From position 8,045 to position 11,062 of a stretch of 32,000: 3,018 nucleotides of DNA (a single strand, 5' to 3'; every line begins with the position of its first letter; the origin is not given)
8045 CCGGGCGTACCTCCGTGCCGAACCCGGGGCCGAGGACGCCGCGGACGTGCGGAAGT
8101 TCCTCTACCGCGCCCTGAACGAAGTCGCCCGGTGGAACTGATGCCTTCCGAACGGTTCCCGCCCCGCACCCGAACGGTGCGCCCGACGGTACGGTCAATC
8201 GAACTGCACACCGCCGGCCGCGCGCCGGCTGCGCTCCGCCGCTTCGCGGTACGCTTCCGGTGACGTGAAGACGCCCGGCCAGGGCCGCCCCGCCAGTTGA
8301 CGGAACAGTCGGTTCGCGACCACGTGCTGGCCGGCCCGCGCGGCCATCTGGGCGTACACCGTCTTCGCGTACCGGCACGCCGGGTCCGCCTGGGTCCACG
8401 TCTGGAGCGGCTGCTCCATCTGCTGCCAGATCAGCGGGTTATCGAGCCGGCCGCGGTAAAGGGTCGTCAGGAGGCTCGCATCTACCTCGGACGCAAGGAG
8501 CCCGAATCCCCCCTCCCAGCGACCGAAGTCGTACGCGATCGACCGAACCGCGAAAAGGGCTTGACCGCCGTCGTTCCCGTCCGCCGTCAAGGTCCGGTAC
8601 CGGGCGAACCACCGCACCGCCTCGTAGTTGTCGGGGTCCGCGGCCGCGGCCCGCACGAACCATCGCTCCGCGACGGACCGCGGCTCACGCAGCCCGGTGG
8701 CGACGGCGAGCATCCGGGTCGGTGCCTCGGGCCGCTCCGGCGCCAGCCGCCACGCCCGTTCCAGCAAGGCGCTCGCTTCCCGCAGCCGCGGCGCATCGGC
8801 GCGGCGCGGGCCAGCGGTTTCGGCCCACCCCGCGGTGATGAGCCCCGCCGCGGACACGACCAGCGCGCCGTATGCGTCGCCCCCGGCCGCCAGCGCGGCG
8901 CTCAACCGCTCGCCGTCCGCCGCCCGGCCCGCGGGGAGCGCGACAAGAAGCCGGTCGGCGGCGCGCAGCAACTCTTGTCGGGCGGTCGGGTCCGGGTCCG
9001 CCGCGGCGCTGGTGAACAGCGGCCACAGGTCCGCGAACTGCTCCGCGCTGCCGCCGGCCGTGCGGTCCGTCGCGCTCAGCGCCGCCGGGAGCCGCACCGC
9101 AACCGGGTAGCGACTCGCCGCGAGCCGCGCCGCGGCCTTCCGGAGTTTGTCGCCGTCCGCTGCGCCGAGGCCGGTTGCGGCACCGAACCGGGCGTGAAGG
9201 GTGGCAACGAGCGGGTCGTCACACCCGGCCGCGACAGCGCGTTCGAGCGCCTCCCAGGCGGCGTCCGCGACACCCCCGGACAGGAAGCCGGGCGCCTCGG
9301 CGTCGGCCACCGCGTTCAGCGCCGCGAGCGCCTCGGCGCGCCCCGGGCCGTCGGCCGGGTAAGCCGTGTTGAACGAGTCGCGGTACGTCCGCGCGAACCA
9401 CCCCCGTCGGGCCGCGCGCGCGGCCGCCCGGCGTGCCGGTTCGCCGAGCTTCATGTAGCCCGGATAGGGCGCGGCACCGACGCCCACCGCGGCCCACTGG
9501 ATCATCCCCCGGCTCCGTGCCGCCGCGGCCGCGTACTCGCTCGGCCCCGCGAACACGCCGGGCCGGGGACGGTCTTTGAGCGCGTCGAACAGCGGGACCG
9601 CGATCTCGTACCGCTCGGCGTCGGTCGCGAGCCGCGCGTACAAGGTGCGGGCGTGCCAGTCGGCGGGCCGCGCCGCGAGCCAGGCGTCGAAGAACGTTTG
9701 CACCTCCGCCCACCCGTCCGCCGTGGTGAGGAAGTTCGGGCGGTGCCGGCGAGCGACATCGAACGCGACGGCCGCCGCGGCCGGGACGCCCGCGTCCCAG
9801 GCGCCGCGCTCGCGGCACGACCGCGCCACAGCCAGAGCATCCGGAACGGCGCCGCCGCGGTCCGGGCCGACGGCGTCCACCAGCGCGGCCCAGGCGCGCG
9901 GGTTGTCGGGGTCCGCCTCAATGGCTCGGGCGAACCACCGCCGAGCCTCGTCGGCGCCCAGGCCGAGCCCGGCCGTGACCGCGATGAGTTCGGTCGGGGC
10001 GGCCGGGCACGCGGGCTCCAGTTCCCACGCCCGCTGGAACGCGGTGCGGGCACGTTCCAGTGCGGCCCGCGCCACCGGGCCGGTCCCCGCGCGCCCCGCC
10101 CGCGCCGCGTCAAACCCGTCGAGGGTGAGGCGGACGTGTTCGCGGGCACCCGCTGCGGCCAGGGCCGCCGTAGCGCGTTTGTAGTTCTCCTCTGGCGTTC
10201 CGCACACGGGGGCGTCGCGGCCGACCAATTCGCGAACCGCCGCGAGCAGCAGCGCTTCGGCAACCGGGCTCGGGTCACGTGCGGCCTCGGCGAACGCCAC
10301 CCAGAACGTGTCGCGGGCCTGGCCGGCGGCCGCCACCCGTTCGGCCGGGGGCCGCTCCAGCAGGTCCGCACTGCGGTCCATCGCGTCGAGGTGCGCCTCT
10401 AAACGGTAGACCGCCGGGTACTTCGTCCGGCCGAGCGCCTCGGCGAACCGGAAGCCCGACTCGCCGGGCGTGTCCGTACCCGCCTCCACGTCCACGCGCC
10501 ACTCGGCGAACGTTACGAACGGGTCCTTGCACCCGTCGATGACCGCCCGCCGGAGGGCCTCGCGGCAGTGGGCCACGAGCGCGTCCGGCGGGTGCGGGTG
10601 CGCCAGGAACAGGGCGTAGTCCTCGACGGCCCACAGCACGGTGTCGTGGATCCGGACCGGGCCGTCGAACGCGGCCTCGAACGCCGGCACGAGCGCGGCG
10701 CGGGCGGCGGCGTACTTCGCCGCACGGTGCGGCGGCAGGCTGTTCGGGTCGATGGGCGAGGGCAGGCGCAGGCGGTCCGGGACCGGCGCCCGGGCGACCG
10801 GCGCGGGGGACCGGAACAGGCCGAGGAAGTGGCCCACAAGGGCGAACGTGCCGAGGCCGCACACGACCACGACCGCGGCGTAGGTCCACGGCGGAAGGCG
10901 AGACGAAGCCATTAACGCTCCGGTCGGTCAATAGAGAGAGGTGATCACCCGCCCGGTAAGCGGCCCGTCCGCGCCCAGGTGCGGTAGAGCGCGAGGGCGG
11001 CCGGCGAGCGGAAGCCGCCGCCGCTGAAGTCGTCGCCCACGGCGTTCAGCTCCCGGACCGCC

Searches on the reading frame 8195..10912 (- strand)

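Call 27: search_protein_families(library=pfam, proteins=[window:8195-10912:-], max_evalue=0.001)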
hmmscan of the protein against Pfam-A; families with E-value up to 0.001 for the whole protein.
window:8195-10912:- (905 aa): 1 family
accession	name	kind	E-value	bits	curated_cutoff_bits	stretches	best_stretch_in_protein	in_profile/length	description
PF23914.1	TPR_CcmH_CycH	-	0.00078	19.8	42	0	284-344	65-127/158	Cytochrome c-type biogenesis protein H TPR domain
